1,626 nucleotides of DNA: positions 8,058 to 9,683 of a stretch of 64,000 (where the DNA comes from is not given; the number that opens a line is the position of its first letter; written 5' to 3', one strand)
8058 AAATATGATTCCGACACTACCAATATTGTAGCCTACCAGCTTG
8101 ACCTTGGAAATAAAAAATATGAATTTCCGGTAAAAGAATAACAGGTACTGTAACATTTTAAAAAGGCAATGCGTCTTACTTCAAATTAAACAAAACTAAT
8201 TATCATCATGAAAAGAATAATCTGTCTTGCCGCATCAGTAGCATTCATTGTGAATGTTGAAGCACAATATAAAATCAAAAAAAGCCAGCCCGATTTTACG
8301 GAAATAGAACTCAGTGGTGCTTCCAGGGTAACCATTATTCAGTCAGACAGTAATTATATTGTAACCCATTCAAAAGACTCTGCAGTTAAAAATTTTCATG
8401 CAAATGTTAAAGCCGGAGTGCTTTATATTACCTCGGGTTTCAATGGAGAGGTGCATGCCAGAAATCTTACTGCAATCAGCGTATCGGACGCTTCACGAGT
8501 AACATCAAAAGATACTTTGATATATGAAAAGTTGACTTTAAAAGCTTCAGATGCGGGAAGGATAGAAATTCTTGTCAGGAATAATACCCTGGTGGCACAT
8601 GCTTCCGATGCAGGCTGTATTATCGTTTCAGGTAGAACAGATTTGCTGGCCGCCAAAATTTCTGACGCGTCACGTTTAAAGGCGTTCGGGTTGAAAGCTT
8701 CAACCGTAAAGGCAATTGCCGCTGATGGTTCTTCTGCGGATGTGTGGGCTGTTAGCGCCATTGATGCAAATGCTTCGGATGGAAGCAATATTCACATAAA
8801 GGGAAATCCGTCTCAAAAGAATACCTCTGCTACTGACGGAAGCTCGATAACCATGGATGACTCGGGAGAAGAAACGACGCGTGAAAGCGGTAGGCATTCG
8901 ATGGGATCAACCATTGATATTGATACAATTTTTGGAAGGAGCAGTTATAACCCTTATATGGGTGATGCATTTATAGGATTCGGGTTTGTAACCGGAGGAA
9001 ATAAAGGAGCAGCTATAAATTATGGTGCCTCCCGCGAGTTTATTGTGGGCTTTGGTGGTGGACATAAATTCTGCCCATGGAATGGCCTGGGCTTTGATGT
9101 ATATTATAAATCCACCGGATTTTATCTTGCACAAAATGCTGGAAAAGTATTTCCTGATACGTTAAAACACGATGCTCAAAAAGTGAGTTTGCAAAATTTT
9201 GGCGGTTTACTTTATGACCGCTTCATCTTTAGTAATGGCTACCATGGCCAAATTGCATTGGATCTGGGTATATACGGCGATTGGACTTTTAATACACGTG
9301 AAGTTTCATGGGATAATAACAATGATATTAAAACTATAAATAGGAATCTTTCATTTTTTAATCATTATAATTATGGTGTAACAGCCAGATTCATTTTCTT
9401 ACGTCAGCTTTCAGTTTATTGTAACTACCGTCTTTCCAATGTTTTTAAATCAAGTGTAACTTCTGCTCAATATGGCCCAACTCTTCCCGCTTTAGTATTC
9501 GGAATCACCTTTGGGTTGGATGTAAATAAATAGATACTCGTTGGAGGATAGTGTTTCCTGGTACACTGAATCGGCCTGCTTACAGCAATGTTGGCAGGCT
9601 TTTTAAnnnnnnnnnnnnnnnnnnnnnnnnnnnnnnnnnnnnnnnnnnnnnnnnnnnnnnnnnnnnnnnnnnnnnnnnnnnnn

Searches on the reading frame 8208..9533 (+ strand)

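Call 27: search_protein_families(library=pfam, proteins=[window:8208-9533:+])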
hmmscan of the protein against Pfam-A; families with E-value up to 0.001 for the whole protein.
window:8208-9533:+ (441 aa): 1 family
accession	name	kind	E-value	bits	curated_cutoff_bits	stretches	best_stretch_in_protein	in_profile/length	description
PF10988.14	DUF2807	-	2.8e-25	89.5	24.2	1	29-201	1-181/181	Putative auto-transporter adhesin, head GIN domain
